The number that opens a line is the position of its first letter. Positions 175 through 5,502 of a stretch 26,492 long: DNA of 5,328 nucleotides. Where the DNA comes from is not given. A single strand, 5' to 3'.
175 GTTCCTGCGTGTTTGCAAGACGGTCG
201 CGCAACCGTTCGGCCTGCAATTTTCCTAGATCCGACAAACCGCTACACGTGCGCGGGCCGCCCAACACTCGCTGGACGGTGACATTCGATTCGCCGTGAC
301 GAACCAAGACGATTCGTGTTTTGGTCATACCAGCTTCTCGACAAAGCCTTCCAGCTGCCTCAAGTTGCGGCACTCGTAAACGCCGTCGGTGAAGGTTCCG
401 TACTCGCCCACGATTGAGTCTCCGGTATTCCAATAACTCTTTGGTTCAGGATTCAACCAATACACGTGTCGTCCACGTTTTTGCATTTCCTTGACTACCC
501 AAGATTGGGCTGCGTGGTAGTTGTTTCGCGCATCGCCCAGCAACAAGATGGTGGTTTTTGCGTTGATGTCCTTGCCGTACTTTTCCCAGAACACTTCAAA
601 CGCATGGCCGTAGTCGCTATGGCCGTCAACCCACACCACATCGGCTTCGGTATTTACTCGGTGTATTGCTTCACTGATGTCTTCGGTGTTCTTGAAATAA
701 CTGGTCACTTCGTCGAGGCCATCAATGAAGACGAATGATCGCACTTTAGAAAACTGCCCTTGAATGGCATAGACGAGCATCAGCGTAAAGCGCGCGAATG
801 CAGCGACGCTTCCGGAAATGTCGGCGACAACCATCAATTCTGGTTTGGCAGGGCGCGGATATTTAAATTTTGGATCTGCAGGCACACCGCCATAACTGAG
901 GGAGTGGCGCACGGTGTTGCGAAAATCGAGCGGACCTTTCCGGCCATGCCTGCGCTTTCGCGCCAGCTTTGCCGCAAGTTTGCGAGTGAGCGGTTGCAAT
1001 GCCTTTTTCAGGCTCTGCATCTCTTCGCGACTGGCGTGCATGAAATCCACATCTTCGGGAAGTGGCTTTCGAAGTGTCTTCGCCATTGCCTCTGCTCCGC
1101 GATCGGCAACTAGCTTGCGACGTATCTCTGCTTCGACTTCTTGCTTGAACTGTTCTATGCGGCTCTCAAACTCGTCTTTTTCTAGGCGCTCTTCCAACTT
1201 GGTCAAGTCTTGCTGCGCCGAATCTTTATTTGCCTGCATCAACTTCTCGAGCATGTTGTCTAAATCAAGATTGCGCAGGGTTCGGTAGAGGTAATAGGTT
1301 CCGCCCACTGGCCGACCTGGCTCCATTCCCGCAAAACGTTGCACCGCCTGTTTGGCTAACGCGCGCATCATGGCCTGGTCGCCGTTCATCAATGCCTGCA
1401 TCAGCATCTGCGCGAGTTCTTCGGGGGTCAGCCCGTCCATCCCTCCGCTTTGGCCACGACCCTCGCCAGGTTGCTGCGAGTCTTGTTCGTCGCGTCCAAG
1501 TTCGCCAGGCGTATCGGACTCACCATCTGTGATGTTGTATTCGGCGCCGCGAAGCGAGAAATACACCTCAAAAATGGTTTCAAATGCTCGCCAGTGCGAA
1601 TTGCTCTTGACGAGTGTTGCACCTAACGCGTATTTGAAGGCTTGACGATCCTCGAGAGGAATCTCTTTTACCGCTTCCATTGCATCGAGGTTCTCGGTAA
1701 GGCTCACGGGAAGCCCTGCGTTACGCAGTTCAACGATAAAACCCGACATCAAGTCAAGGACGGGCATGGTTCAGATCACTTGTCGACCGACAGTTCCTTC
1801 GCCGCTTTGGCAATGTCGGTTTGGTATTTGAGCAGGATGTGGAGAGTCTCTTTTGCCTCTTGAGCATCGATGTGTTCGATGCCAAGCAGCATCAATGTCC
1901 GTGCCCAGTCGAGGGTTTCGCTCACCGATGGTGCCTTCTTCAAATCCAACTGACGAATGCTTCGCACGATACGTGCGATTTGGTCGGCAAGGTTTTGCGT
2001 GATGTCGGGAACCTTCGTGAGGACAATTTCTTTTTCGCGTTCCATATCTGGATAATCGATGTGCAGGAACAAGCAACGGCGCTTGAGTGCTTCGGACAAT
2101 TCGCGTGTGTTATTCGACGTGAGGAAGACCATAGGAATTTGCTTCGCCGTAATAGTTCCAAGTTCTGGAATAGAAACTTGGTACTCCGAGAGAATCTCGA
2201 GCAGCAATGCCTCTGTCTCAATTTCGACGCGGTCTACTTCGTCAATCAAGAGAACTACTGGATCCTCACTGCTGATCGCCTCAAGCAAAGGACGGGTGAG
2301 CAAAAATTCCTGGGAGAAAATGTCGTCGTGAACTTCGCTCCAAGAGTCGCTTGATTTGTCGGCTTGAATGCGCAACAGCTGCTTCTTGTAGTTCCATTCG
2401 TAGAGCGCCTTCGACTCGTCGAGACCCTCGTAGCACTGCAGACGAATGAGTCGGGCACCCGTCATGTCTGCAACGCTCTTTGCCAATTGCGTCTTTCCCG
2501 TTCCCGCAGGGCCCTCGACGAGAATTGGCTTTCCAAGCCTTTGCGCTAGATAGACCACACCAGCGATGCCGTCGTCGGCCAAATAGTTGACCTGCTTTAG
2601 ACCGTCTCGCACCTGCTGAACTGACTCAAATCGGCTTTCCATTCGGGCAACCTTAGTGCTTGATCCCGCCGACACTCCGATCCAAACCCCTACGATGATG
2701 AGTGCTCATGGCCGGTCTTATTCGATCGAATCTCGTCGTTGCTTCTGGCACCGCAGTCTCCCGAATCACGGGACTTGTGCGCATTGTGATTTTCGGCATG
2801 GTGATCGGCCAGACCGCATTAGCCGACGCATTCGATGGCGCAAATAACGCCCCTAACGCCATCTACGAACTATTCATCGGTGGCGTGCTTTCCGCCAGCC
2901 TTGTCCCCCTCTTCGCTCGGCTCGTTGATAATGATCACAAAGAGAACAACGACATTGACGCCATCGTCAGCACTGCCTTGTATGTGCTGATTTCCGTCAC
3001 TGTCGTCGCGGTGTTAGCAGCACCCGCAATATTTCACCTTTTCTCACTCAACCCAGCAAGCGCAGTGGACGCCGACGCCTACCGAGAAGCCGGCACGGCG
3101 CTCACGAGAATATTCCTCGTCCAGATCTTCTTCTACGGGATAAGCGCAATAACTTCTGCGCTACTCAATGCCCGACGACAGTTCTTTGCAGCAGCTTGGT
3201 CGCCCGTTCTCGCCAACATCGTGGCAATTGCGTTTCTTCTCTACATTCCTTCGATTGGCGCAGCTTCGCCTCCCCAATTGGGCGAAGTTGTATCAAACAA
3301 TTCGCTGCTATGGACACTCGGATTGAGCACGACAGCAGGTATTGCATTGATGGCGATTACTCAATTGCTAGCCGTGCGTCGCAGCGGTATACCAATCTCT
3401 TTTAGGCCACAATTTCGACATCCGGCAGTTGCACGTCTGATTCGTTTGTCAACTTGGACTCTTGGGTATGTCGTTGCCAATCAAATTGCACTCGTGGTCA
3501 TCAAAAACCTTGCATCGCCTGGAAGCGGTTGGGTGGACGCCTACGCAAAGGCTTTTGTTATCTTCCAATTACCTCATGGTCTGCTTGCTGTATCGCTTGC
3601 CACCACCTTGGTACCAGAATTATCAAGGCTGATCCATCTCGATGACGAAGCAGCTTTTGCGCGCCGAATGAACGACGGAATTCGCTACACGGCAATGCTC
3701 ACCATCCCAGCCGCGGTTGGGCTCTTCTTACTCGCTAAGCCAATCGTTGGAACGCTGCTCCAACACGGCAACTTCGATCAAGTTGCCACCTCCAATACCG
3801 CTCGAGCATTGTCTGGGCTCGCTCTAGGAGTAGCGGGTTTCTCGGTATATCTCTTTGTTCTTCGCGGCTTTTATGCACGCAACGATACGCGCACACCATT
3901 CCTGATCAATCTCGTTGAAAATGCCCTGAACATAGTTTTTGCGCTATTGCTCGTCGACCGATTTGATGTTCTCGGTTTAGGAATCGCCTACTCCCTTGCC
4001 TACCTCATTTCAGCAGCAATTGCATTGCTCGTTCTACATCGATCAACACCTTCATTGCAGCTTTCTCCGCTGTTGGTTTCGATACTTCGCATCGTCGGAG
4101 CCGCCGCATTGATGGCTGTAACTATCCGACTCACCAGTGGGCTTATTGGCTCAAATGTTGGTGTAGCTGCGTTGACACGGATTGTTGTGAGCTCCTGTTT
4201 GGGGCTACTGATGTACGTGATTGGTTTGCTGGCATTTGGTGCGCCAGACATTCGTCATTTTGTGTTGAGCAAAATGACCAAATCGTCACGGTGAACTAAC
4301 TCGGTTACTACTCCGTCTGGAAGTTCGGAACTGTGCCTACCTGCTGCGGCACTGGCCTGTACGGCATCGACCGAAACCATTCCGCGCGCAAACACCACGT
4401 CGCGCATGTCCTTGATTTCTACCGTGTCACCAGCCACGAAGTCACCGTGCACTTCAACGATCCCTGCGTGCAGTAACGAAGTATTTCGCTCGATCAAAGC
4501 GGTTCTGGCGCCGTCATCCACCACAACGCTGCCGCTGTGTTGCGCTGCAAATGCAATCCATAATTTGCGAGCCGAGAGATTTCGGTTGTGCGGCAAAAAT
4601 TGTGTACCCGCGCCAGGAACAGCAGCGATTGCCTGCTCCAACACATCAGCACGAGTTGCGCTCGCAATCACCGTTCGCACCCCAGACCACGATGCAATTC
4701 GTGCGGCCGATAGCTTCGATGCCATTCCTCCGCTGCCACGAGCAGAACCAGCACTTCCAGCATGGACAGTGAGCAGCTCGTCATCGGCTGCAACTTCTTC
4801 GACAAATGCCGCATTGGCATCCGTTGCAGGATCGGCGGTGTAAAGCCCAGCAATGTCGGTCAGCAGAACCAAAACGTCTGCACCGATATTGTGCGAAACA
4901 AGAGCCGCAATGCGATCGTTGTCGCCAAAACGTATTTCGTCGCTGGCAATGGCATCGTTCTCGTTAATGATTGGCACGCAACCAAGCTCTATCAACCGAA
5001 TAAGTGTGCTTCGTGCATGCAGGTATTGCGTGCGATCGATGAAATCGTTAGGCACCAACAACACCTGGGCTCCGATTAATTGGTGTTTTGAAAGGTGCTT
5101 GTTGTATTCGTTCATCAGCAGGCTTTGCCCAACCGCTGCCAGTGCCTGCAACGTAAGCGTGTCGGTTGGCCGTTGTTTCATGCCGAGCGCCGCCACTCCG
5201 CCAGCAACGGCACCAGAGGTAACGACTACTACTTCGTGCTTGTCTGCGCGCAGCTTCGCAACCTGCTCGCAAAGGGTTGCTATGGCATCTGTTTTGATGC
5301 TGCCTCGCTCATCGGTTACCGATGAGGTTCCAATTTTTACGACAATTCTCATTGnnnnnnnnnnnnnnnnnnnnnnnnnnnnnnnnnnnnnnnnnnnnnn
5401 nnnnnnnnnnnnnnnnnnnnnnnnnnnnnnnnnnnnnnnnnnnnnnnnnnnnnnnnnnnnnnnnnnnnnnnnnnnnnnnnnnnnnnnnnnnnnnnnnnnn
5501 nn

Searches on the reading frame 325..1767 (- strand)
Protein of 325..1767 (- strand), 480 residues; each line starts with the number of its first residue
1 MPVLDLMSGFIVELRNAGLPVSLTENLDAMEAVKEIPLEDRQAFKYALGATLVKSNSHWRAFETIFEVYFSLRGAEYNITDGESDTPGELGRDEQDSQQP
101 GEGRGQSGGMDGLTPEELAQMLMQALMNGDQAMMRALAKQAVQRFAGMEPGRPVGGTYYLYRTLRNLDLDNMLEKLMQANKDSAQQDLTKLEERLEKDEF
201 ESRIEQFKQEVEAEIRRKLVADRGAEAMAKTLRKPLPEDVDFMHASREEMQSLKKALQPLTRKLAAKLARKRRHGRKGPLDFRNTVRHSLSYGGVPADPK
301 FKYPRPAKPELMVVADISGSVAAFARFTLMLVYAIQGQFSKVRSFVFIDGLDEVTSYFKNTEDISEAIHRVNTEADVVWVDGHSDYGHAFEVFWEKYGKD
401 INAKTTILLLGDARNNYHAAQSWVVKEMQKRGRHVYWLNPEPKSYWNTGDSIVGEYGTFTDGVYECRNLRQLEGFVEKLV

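Call 74: search_protein_families(library=pfam, proteins=[window:325-1767:-], max_evalue=0.00001)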
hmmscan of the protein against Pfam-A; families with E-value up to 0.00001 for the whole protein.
window:325-1767:- (480 aa): 1 family
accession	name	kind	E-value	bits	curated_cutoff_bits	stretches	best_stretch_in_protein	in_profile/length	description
PF05762.20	VWA_CoxE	-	3e-43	148.3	26.4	1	254-473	2-220/222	VWA domain containing CoxE-like protein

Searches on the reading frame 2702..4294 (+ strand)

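Call 74: search_protein_families(library=pfam, proteins=[window:2702-4294:+], max_evalue=0.00001)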
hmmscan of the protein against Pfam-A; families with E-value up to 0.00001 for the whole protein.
window:2702-4294:+ (530 aa): 2 families
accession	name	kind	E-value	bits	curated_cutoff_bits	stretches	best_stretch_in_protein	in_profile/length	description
PF03023.19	MurJ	-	2.5e-90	303.7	27.4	1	34-495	4-449/451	Lipid II flippase MurJ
PF13440.11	Polysacc_synt_3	-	1e-05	25.4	23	1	134-353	84-284/293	Polysaccharide biosynthesis protein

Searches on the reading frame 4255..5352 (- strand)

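Call 74: search_protein_families(library=pfam, proteins=[window:4255-5352:-], max_evalue=0.00001)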
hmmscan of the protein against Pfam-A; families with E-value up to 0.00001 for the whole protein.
window:4255-5352:- (365 aa): 2 families
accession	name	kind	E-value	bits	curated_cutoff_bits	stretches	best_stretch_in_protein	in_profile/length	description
PF00696.33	AA_kinase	-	4.4e-43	148.1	24.9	1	1-230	1-233/234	Amino acid kinase family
PF01472.26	PUA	-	4.5e-13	49.4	24.8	1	274-344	1-70/74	PUA domain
